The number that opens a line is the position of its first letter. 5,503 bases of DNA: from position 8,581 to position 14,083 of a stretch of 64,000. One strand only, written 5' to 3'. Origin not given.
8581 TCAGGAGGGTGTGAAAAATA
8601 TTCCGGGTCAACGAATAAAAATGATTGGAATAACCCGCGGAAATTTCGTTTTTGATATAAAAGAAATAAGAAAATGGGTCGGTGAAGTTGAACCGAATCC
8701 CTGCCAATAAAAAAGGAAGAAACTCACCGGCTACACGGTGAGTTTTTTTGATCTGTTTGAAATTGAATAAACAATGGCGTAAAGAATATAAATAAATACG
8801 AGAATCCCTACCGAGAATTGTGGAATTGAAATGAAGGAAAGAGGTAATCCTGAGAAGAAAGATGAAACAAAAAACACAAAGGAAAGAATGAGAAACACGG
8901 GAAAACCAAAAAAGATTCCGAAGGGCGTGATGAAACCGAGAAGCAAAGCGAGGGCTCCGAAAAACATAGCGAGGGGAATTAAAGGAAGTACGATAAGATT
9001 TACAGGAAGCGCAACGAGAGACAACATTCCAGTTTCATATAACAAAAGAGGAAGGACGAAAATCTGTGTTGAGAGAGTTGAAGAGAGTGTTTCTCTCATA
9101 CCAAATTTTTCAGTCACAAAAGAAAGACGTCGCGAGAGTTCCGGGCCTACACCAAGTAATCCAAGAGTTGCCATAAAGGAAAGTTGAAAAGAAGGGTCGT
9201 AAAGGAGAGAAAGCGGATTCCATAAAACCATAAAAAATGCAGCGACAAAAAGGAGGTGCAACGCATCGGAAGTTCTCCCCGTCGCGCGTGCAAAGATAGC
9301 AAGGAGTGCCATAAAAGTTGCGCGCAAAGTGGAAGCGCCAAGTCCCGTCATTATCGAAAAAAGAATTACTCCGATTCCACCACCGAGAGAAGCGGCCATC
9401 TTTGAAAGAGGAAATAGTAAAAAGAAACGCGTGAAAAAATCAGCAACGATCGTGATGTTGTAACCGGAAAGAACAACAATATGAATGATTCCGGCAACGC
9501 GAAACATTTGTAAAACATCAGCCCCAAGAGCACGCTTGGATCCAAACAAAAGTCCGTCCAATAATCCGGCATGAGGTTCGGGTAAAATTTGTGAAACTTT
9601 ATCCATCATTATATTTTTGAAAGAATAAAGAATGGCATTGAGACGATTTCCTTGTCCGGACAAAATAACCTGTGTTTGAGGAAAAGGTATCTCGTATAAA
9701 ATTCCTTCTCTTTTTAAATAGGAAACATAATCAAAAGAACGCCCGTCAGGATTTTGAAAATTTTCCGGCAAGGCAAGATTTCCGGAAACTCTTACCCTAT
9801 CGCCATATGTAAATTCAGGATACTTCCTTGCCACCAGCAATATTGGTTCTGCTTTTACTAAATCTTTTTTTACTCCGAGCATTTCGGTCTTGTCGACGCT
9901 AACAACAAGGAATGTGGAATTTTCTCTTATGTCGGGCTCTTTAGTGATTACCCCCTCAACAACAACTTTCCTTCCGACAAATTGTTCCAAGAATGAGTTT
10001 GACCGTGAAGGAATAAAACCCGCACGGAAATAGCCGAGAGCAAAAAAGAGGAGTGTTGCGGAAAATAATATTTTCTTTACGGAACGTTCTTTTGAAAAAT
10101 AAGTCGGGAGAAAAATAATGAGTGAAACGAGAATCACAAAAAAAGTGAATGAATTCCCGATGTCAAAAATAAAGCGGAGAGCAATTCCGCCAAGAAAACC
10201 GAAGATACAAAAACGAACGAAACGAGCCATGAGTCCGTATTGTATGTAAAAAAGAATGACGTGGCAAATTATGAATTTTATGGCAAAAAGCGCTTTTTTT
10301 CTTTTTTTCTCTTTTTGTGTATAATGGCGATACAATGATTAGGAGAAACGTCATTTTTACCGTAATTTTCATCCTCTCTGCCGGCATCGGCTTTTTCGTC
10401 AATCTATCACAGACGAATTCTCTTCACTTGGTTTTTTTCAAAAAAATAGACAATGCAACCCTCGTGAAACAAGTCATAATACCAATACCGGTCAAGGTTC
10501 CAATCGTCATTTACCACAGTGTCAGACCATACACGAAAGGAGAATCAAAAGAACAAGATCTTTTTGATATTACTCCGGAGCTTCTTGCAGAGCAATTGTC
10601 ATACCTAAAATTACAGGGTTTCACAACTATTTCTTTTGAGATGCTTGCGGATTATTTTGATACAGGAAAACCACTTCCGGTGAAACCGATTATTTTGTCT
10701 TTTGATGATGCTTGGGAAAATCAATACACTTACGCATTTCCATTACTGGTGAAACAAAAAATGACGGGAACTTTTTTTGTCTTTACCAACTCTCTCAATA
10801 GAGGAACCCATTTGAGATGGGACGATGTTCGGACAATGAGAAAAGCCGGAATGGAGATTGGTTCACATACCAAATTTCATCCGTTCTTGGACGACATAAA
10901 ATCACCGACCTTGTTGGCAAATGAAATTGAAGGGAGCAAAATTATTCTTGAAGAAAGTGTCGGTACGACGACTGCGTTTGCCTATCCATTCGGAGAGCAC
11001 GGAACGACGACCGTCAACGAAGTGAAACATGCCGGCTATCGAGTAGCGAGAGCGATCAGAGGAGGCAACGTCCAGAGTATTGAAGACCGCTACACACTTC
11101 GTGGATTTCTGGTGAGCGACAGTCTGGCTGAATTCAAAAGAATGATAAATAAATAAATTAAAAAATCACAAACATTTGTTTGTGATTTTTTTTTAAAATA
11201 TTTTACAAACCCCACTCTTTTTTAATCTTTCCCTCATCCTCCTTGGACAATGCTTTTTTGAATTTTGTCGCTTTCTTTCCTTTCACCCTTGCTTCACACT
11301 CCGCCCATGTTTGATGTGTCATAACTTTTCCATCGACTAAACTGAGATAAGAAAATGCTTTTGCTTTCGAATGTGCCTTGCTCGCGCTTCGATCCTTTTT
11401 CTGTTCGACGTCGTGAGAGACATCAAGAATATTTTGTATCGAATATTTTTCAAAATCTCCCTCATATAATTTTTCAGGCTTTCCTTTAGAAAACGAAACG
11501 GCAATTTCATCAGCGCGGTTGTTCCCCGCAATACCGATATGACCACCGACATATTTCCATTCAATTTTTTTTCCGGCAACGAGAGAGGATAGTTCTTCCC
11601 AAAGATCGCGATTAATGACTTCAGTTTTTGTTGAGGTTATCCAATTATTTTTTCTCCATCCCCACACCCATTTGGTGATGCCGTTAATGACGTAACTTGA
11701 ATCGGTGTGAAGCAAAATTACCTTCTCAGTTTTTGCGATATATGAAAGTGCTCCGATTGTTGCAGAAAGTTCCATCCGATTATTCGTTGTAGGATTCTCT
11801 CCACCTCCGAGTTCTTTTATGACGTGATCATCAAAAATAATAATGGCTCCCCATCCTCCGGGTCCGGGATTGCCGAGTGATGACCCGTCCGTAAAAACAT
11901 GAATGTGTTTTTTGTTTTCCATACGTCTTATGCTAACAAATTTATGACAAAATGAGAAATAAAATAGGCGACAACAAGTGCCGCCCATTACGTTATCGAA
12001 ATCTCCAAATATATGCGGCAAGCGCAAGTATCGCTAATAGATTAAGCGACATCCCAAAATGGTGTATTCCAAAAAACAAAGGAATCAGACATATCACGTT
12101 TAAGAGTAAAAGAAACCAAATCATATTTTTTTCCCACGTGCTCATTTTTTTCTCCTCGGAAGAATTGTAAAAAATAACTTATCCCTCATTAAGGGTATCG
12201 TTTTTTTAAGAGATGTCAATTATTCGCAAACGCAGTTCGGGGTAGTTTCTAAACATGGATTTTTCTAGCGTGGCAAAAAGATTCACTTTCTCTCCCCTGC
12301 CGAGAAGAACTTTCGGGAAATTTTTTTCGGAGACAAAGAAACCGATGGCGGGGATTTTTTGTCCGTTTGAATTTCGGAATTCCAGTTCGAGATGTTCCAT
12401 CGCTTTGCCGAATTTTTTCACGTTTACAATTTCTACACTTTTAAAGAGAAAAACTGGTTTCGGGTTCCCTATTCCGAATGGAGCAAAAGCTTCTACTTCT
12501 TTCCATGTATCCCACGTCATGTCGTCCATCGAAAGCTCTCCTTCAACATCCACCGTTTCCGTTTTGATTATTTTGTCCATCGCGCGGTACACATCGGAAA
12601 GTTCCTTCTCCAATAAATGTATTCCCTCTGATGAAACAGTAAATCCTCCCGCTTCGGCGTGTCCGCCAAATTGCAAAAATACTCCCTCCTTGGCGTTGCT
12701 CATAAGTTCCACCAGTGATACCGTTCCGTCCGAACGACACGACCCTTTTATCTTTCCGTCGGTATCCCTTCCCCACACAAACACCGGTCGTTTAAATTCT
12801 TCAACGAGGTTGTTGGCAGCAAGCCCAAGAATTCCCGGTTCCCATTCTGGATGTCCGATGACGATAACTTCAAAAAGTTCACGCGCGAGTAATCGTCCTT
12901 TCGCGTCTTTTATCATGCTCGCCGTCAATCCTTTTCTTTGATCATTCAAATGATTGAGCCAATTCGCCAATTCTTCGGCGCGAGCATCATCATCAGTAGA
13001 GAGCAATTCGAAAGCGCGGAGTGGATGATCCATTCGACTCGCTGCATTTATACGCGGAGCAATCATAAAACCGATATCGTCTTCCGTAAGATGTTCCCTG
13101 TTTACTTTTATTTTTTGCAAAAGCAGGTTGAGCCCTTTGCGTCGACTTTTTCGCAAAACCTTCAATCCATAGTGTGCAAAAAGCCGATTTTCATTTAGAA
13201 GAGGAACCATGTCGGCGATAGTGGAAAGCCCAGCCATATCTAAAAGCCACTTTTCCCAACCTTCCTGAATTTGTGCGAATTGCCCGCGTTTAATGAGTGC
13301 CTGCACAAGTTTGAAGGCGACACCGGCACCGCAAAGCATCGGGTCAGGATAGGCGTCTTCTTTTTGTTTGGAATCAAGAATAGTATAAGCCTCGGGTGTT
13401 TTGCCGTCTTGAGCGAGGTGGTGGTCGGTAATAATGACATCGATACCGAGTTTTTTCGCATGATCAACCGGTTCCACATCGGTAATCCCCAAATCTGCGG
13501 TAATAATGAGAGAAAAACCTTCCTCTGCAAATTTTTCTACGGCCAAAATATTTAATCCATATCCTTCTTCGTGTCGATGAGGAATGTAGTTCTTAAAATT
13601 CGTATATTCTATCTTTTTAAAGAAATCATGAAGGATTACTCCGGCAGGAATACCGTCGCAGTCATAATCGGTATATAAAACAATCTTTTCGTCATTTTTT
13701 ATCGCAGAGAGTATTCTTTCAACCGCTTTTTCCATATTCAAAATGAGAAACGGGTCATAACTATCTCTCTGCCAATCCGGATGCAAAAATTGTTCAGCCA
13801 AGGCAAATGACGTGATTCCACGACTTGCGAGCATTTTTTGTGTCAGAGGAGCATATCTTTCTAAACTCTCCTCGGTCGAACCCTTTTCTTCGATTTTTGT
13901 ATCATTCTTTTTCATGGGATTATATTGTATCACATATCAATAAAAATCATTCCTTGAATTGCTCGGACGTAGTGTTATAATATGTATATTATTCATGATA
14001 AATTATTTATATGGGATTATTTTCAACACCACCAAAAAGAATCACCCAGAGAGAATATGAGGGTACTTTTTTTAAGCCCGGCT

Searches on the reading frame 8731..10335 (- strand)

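Call 31: search_protein_families(library=pfam, proteins=[window:8731-10335:-], max_evalue=0.001)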
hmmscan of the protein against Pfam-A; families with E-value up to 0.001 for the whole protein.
window:8731-10335:- (534 aa): 2 families
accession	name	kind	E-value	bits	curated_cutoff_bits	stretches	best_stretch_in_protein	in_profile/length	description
PF03772.21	Competence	-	1.6e-44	152.8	23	1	262-523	1-264/270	Competence protein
PF13567.11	DUF4131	-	2.4e-23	83.1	31.6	1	63-214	5-155/165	Domain of unknown function (DUF4131)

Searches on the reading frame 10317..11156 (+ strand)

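Call 31: search_protein_families(library=pfam, proteins=[window:10317-11156:+], max_evalue=0.001)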
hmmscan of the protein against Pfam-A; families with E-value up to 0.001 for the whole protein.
window:10317-11156:+ (279 aa): 1 family
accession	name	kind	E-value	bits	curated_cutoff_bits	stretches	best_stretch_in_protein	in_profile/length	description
PF01522.26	Polysacc_deac_1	-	4.1e-23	82.1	23.1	1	119-243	3-123/124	Polysaccharide deacetylase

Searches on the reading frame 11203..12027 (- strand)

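Call 31: search_protein_families(library=pfam, proteins=[window:11203-12027:-], max_evalue=0.001)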
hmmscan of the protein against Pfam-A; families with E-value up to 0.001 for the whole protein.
window:11203-12027:- (274 aa): 1 family
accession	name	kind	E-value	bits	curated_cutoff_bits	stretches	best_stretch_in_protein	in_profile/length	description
PF00075.30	RNase_H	-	9.1e-42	143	25.8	1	40-178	2-138/141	RNase H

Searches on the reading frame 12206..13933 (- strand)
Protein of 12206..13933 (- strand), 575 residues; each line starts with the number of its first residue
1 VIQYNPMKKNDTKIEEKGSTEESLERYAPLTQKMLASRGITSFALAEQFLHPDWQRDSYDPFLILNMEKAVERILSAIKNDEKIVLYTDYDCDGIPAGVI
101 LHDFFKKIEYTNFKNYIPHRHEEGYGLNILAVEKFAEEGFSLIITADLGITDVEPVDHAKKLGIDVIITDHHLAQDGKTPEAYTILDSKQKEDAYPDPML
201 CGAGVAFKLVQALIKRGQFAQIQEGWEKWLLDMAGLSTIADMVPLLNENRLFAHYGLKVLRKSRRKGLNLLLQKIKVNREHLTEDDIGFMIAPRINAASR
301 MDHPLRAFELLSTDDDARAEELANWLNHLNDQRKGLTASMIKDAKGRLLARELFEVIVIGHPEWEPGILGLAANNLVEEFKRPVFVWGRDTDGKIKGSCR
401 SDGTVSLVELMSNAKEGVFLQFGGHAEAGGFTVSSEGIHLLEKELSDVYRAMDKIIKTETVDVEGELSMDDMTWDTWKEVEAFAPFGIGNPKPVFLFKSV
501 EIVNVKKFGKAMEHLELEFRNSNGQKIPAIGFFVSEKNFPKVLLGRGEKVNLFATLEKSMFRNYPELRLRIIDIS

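Call 31: search_protein_families(library=pfam, proteins=[window:12206-13933:-], max_evalue=0.001)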
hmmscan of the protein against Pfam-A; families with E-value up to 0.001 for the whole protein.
window:12206-13933:- (575 aa): 3 families
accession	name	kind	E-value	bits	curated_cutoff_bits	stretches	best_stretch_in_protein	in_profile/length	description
PF17768.7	RecJ_OB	-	4.3e-22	78.7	27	1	464-573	2-107/107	RecJ OB domain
PF01368.27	DHH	-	6.2e-21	75.4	28.1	1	83-217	1-104/125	DHH family, N-terminal domain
PF02272.25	DHHA1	-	3.7e-13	50.3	25.9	1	357-453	5-97/102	DHHA1 domain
